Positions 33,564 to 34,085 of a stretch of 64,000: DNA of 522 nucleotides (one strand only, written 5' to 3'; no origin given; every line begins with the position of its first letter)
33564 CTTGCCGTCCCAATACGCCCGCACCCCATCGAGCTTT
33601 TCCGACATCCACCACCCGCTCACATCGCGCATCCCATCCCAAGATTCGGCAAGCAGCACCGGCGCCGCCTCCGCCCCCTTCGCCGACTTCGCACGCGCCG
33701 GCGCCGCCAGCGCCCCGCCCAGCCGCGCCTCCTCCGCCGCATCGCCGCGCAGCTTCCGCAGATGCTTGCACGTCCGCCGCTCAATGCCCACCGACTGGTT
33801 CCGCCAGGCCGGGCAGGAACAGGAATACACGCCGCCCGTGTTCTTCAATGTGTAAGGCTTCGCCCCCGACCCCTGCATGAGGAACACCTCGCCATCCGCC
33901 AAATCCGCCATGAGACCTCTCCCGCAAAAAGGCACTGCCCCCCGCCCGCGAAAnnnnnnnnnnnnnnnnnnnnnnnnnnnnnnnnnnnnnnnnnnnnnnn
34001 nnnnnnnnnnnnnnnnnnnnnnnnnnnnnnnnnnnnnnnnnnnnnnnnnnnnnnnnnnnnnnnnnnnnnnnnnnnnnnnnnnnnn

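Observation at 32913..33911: ATP-dependent DNA ligase fused to an N-terminal SWIM zinc finger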

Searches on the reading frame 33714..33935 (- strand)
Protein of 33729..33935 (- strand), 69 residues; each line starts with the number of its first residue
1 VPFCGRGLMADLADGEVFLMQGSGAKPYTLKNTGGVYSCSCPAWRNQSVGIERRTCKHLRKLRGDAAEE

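Call 6: search_protein_families(library=pfam, proteins=[window:33729-33935:-], max_evalue=10)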
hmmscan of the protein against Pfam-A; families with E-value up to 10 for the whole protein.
seq(69 aa): 1 family
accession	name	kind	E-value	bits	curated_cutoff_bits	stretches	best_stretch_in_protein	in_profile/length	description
PF04434.22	SWIM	-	0.9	9.6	19.6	1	38-58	14-29/38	SWIM zinc finger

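Call 18: search_protein_representatives(protein=window:33714-33911:-)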
Query: 66 residues. Proteins with E-value up to 0.001 (for the whole library): 682; up to 1e-10: 336; up to 1e-30: 7. The best 150 are listed.
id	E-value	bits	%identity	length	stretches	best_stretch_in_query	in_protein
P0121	9.3e-32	123.6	50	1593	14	5-37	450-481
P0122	2.0e-31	122.6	86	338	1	1-66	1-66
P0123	3.0e-31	122.0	85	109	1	1-65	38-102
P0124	3.2e-31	121.9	85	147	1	1-66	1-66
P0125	4.2e-31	121.6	85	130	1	1-66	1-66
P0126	6.3e-31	121.0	80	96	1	1-66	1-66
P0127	7.0e-31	120.9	86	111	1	1-65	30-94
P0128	1.3e-30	120.0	86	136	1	1-65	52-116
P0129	1.5e-30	119.8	85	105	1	1-66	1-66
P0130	2.3e-30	119.3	85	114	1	1-66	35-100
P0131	3.0e-30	118.9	83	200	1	1-65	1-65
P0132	3.3e-30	118.8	85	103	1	1-66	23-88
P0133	4.2e-30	118.4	85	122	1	1-66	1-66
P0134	5.3e-30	118.1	85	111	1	1-66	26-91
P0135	7.1e-30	117.7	80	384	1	1-66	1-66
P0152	7.2e-28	111.4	47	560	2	6-65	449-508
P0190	4.1e-25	102.7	74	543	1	1-65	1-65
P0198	2.9e-24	100.0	73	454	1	2-65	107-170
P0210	1.9e-23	97.4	44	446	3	4-53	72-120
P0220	5.7e-23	95.9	51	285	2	4-64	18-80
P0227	1.0e-22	95.1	70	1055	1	1-66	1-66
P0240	8.7e-22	92.2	68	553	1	2-66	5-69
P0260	6.5e-21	89.4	67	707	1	1-66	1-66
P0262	7.5e-21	89.2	64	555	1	2-65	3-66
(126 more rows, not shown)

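Call 19: search_protein_families(library=pfam, proteins=[P0121, P0152, P0210, P0220, P0227, P0260, P0190, P0240, P0262, P0198], max_evalue=0.01)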
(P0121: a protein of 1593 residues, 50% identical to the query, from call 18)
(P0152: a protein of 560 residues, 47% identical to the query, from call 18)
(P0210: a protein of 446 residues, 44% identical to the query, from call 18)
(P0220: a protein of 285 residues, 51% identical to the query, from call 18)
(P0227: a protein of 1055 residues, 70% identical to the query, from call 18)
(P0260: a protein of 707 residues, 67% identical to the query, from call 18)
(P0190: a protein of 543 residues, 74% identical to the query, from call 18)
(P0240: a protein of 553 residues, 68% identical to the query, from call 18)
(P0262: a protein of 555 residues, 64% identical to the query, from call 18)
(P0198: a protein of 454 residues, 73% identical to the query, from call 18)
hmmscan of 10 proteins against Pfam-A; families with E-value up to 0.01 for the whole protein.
P0121 (1593 aa): 4 families
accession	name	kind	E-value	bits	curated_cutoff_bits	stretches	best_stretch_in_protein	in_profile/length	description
PF22321.2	Zona_CL2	-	6.7e-18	65.6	26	0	163-212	18-65/154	Zonadhesin, second cohesin-like domain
PF14311.12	DUF4379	-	4.6e-16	59.2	24.5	0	1318-1337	1-20/56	Probable Treble clef zinc finger domain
PF21258.2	Glyco_hydro_120_ins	-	6.2e-08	33.5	27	0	1308-1340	21-53/121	Glycoside hydrolase 120, insertion domain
PF22324.2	HTH_91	-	0.0014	18.8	27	0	1163-1191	40-68/77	Winged helix domain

P0152 (560 aa): 2 families
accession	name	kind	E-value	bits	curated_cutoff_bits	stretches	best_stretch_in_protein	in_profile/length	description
PF00134.28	Cyclin_N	-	3.3e-06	27.2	23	1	29-150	25-126/127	Cyclin, N-terminal domain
PF21797.2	CycT2-like_C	-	0.00014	22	27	1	179-238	18-81/93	Cyclin-T2-like, C-terminal domain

P0210 (446 aa): 3 families
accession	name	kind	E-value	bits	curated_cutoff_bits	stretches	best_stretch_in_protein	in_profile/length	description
PF01754.22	zf-A20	-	8.8e-11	42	21.6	1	20-42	1-23/24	A20-like zinc finger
PF04434.22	SWIM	-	6.2e-07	29.3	19.6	0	243-268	12-32/38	SWIM zinc finger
PF05406.20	WGR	-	6.5e-06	26.6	22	1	363-418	18-73/79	WGR domain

P0220 (285 aa): 2 families
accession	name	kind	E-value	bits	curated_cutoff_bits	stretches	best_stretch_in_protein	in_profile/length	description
PF25609.1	Unc5_NetrinR_N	-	0.0011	19.7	27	0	40-60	81-101/105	Netrin receptor unc-5 N-terminal domain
PF15862.10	Coilin_N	-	0.0038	17.6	32.9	0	17-144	66-137/139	Coilin N-terminus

P0227 (1055 aa): 4 families
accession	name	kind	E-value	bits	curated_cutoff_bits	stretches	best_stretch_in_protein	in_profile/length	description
PF05406.20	WGR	-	5.9e-71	235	22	5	414-481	3-77/79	WGR domain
PF14743.12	DNA_ligase_OB_2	-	1.6e-28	98.9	28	1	277-342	1-66/66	DNA ligase OB-like domain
PF01068.26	DNA_ligase_A_M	-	1.4e-08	35.2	26.2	1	107-263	21-204/204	ATP dependent DNA ligase domain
PF02187.23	GAS2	-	0.0022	18.3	21.3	0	663-686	28-51/69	Growth-Arrest-Specific Protein 2 Domain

P0260 (707 aa): 3 families
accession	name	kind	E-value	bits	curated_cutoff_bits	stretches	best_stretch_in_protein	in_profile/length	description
PF05406.20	WGR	-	4.1e-35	120.2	22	2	641-706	3-75/79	WGR domain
PF14743.12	DNA_ligase_OB_2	-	1.1e-30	105.8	28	1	287-352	1-66/66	DNA ligase OB-like domain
PF01068.26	DNA_ligase_A_M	-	4.8e-13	49.7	26.2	1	117-273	21-204/204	ATP dependent DNA ligase domain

P0190 (543 aa): 1 family
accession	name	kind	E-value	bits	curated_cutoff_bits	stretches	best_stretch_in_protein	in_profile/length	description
PF05406.20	WGR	-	1.9e-12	47.6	22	1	363-415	11-68/79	WGR domain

P0240 (553 aa): 3 families
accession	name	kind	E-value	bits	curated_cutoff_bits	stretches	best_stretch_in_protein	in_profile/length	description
PF05406.20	WGR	-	6.7e-30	103.5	22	2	483-549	4-77/79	WGR domain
PF14743.12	DNA_ligase_OB_2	-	8.9e-28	96.5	28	1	277-342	1-66/66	DNA ligase OB-like domain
PF01068.26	DNA_ligase_A_M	-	2.8e-07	30.9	26.2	1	150-263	76-204/204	ATP dependent DNA ligase domain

P0262 (555 aa): 3 families
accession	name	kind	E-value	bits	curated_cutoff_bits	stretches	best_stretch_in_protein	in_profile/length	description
PF14743.12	DNA_ligase_OB_2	-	2.3e-27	95.2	28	1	279-343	2-66/66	DNA ligase OB-like domain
PF05406.20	WGR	-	3.7e-18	65.9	22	1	393-457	5-76/79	WGR domain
PF01068.26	DNA_ligase_A_M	-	1.7e-05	25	26.2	1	109-264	23-204/204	ATP dependent DNA ligase domain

P0198 (454 aa): 3 families
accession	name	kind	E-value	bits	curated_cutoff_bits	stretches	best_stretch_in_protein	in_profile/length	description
PF14743.12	DNA_ligase_OB_2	-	1e-25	89.9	28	1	374-438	2-66/66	DNA ligase OB-like domain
PF05406.20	WGR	-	5.1e-17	62.2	22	1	4-68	5-76/79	WGR domain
PF01068.26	DNA_ligase_A_M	-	2e-08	34.6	26.2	1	201-359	18-204/204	ATP dependent DNA ligase domain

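Call 27: list_cluster_members(proteins=[P0210, P0220, P0152, P0227, P0260, P0049, P0103, P0095, P0007, P0038])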
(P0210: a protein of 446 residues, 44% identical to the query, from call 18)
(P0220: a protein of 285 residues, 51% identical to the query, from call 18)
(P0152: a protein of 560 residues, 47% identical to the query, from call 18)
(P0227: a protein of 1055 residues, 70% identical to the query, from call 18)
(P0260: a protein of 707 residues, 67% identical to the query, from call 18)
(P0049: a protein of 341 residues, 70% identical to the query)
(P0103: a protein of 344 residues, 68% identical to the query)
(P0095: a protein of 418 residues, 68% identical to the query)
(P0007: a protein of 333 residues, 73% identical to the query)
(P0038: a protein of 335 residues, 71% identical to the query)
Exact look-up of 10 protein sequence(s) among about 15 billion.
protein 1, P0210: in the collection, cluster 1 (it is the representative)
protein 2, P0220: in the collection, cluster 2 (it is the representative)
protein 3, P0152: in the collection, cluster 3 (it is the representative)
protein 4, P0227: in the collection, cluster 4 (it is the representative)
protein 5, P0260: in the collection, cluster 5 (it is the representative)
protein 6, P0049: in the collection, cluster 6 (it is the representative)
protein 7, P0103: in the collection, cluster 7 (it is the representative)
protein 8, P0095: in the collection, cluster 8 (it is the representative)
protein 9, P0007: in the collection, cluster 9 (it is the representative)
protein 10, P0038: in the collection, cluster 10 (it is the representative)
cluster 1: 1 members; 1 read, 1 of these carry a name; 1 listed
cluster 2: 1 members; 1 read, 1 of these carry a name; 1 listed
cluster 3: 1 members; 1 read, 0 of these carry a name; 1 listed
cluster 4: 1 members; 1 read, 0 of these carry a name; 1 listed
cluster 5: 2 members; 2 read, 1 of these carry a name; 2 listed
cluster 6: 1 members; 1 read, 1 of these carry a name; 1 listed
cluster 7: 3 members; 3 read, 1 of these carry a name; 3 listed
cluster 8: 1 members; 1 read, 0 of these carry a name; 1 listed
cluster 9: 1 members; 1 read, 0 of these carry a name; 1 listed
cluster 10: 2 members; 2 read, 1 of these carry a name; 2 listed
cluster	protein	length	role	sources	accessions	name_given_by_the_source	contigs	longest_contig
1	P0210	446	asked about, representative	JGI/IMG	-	predicted nucleic acid-binding Zn finger protein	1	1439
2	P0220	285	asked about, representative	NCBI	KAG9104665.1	hypothetical protein FRC07_009757, partial [Ceratobasidium sp. 392]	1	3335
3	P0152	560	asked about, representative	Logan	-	-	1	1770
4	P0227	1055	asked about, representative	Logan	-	-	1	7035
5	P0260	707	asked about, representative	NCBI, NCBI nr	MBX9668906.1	MAG: DNA ligase [Candidatus Obscuribacterales bacterium] | DNA ligase [Candidatus Obscuribacterales bacterium]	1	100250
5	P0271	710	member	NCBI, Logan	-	-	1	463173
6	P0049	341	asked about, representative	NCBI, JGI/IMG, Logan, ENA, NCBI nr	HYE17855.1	MAG TPA: DNA ligase [Tepidisphaeraceae bacterium] | DNA ligase [Tepidisphaeraceae bacterium]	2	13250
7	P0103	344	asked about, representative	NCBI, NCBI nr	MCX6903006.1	MAG: DNA ligase [Verrucomicrobia bacterium] | DNA ligase [Verrucomicrobiota bacterium]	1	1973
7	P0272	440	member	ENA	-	-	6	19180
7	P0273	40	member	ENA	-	-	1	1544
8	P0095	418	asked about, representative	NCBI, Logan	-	-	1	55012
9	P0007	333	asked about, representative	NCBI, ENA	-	-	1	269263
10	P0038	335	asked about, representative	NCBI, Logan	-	-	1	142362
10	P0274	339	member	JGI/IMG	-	DNA ligase-1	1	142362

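Call 34: search_solved_structures(query=A2, max_evalue=10, show_alignments=3)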
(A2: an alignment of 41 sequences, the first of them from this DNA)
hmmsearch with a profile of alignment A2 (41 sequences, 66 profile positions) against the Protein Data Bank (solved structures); distinct sequences matched with E-value up to 10: 4.
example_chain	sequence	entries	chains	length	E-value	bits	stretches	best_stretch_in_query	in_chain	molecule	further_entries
3mxz_A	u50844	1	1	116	0.53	13.2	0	9-29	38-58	Tubulin-specific chaperone A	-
9kgk_B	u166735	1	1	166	0.53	13.2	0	22-44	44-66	NB18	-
3gov_A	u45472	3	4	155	0.86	12.5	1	11-48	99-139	MASP-1 | Mannan-binding lectin serine protease 1 heavy chain | Mannan-binding lectin serine protease 1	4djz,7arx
8qyj_I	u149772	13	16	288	5.8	9.8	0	39-57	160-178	Proteasome assembly chaperone 1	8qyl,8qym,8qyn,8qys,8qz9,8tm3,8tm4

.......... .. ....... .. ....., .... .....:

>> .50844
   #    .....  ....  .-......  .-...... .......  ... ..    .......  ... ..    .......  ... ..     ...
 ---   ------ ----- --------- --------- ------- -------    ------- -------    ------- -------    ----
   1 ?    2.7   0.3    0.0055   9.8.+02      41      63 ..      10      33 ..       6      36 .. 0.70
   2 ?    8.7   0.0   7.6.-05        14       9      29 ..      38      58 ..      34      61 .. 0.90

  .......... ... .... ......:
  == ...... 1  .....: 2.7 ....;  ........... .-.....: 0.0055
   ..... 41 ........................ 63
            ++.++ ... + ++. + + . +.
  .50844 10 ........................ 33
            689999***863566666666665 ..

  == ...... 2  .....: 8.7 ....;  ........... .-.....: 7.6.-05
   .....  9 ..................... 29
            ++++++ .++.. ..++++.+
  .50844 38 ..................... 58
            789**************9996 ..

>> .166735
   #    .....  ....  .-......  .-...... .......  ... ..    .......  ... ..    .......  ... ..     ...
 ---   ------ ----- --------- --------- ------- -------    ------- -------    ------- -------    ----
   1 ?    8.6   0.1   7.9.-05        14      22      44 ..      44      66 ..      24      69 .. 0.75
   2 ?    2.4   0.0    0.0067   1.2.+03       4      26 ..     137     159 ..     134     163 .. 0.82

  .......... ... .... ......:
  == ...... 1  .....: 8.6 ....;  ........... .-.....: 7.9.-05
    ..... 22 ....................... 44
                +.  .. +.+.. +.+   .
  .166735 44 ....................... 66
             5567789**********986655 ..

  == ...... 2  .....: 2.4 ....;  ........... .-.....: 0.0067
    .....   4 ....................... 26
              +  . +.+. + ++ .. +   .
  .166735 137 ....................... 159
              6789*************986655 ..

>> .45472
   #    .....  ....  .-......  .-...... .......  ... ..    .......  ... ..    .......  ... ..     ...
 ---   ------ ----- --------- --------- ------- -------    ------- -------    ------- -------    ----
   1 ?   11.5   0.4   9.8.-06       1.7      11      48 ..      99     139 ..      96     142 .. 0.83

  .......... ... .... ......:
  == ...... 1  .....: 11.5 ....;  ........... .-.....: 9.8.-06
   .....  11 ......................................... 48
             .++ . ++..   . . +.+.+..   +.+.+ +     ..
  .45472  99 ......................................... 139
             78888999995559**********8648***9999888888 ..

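Call 35: search_protein_families(library=pfam, alignment_id=A2, max_evalue=10)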
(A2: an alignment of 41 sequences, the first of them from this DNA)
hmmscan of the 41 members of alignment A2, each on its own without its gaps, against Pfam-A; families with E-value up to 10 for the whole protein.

A. member 1, seq(66 aa): 1 family
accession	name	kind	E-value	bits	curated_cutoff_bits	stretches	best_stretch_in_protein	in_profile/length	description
PF04434.22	SWIM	-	0.87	9.7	19.6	1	30-50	14-29/38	SWIM zinc finger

B. families by the number of members that match (of 41 scanned): 9 families
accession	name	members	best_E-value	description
PF04434.22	SWIM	29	0.00058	SWIM zinc finger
PF07610.17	DUF1573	3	0.015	Protein of unknown function (DUF1573)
PF25609.1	Unc5_NetrinR_N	2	0.019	Netrin receptor unc-5 N-terminal domain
PF00039.24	fn1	1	0.043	Fibronectin type I domain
PF01568.27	Molydop_binding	1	0.086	Molydopterin dinucleotide binding domain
PF08940.17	DUF1918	1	0.1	Domain of unknown function (DUF1918)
PF13824.12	zf-Mss51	1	0.11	Zinc-finger of mitochondrial splicing suppressor 51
PF14105.11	DUF4278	1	0.12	Domain of unknown function (DUF4278)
PF02565.21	RecO_C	1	0.19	Recombination protein O C terminal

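Call 43: predict_structure(alignment_id=A2)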
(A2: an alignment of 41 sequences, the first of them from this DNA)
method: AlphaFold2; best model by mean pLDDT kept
length: 66 residues; sequences in the alignment: 41
mean_pLDDT: 89.5   pTM: 0.73
mean pLDDT of the five models: 89.5, 89.3, 89.3, 88.3, 86.8
residues with pLDDT >= 90: 45; 70-90: 18; 50-70: 3; < 50: 0
segments of 3 or more residues with pLDDT < 50: none
pLDDT, mean of each block of 10 residues (from residue 1): 81 89 92 95 93 92 83
secondary structure, 60 per line:
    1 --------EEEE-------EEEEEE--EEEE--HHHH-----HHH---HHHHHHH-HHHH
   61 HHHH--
elements in order: E9-12 E20-25 E28-31 H34-37 H49-55 H57-64

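Call 51: fold_search(model_id=the predicted structure, library=pdb)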
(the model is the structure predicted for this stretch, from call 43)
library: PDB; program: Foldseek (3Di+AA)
matches with E <= 10: 160; with E <= 0.001: 0
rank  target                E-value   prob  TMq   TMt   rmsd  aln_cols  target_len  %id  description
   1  4nb9_E                1.4e+00  0.23  0.37  0.23   6.8        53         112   13  Oxygenase with Ile262 replaced by Val and ferredoxin complex of carbazole 1,9a-dioxygenase (released 2014-03-26)
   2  4nbb_E                1.4e+00  0.23  0.37  0.23   6.8        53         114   13  Carbazole- and oxygen-bound oxygenase with Ile262 replaced by Val and ferredoxin complex of carbazole 1,9a-dioxygenase (released 2014-03-26)
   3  4nbe_E                1.7e+00  0.47  0.39  0.24   1.7        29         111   21  Fluorene-bound oxygenase with Phe275 replaced by Trp and ferredoxin complex of carbazole 1,9a-dioxygenase (form2) (released 2014-03-26)
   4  5sxd_B                2.1e+00  0.11  0.35  0.11   9.2        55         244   18  Crystal Structure of PI3Kalpha in complex with fragment 22 (released 2017-02-15)
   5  4nb8_E                2.2e+00  0.38  0.37  0.23   1.7        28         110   18  Oxygenase with Ile262 replaced by Leu and ferredoxin complex of carbazole 1,9a-dioxygenase (released 2014-03-26)
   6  7bui_E                2.2e+00  0.28  0.39  0.25   5.1        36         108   14  Complex of reduced oxygenase and oxidized ferredoxin in carbazole 1,9a- dioxygenase (released 2021-04-07)
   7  6llh_F                2.2e+00  0.20  0.39  0.25   7.3        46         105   13  Biphenyl-2,3-diol-soaked resting complex of Oxy and Fd in carbazole 1,9a-dioxygenase (released 2021-01-27)
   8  4x4o_C                2.2e+00  0.06  0.33  0.05  10.5        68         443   15  Crystal structure of the A.fulgidus CCA-adding enzyme in complex with a G70A arginyl-tRNA minihelix and CTP (released 2015-02-11)
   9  2rl0_A                2.3e+00  0.20  0.31  0.25   2.5        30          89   17  Crystal structure of the fourth and fifth fibronectin F1 modules in complex with a fragment of staphylococcus aureus f (released 2008-08-05)
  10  3ovb_A                2.3e+00  0.06  0.31  0.05  10.5        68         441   15  How the CCA-adding Enzyme Selects Adenine over Cytosine in Position 76 of tRNA (released 2010-12-01)
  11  1vck                  2.5e+00  0.38  0.38  0.25   1.4        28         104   18  Crystal structure of ferredoxin component of carbazole 1,9a-dioxygenase of Pseudomonas resinovorans strain CA10 (released 2005-03-01)
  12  3dqy                  2.5e+00  0.35  0.35  0.23   1.8        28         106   25  Crystal structure of Toluene 2,3-Dioxygenase Ferredoxin (released 2009-03-10)
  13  4nbc_F                2.7e+00  0.35  0.37  0.25   1.7        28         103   18  Oxygenase with Phe275 replaced by Trp and ferredoxin complex of carbazole 1,9a-dioxygenase (form1) (released 2014-03-26)
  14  1fqt_A                2.7e+00  0.28  0.36  0.23   3.9        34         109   20  CRYSTAL STRUCTURE OF THE RIESKE-TYPE FERREDOXIN ASSOCIATED WITH BIPHENYL DIOXYGENASE (released 2001-01-03)
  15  8ilv_B                2.7e+00  0.25  0.37  0.10   2.1        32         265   22  Cryo-EM structure of PI3Kalpha in complex with compound 18 (released 2023-09-06)
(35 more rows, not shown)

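Call 62: fold_search(model_id=the predicted structure, library=viral)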
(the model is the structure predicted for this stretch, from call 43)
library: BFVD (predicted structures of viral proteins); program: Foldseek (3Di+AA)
matches with E <= 10: 372; with E <= 0.001: 0
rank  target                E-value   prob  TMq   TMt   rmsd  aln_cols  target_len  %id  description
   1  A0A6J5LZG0            7.0e-03  1.00  0.59  0.34   2.5        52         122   33  Zinc finger, SWIM-type [uncultured Caudovirales phage]
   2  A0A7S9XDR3            4.6e-02  1.00  0.55  0.38   2.8        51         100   31  SWIM-type domain-containing protein [Virus NIOZ-UU157]
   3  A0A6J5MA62            1.1e-01  0.98  0.55  0.35   2.9        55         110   27  SWIM-type domain-containing protein [uncultured Caudovirales phage]
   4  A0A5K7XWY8            1.8e-01  0.66  0.42  0.29   6.0        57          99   18  Uncharacterized protein [Abalone asfa-like virus]
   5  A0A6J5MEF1            2.4e-01  0.87  0.50  0.45   4.8        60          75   20  SWIM-type domain-containing protein [uncultured Caudovirales phage]
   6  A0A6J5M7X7            2.9e-01  0.96  0.53  0.39   1.8        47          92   23  SWIM-type domain-containing protein [uncultured Caudovirales phage]
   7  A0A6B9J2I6            4.0e-01  0.84  0.54  0.44   4.7        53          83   28  (no name in the UniProt tables at hand)
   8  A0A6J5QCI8            4.3e-01  0.90  0.52  0.30   2.0        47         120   21  SWIM-type domain-containing protein [uncultured Caudovirales phage]
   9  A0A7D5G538            4.3e-01  0.54  0.45  0.43   4.9        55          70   18  Uncharacterized protein [Mycobacterium phage Gail]
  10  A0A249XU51            4.3e-01  0.41  0.40  0.27   3.7        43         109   16  Uncharacterized protein [Mycobacterium phage Kimona]
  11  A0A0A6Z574            4.6e-01  0.82  0.40  0.29   1.9        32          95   25  Uncharacterized protein [Enterobacter phage phiKDA1]
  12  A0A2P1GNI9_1          4.6e-01  0.28  0.35  0.03   6.3        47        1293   17  Genome polyprotein (Fragment) [Nanhai dogfish shark pesti-like virus]
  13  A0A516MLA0            6.3e-01  0.51  0.38  0.13   7.0        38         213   13  (no name in the UniProt tables at hand)
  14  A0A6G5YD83            6.8e-01  0.69  0.39  0.41   2.2        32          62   25  (no name in the UniProt tables at hand)
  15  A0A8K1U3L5            7.2e-01  0.15  0.37  0.13  15.9        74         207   15  RNA-dependent RNA polymerase palm domain-containing protein (Fragment) [Durnavirales sp.]
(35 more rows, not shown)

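Call 67: search_protein_families(library=phrogs, proteins=[window:33714-33911:-], max_evalue=0.01)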
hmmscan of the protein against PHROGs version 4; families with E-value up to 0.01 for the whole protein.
seq(66 aa): 0 families
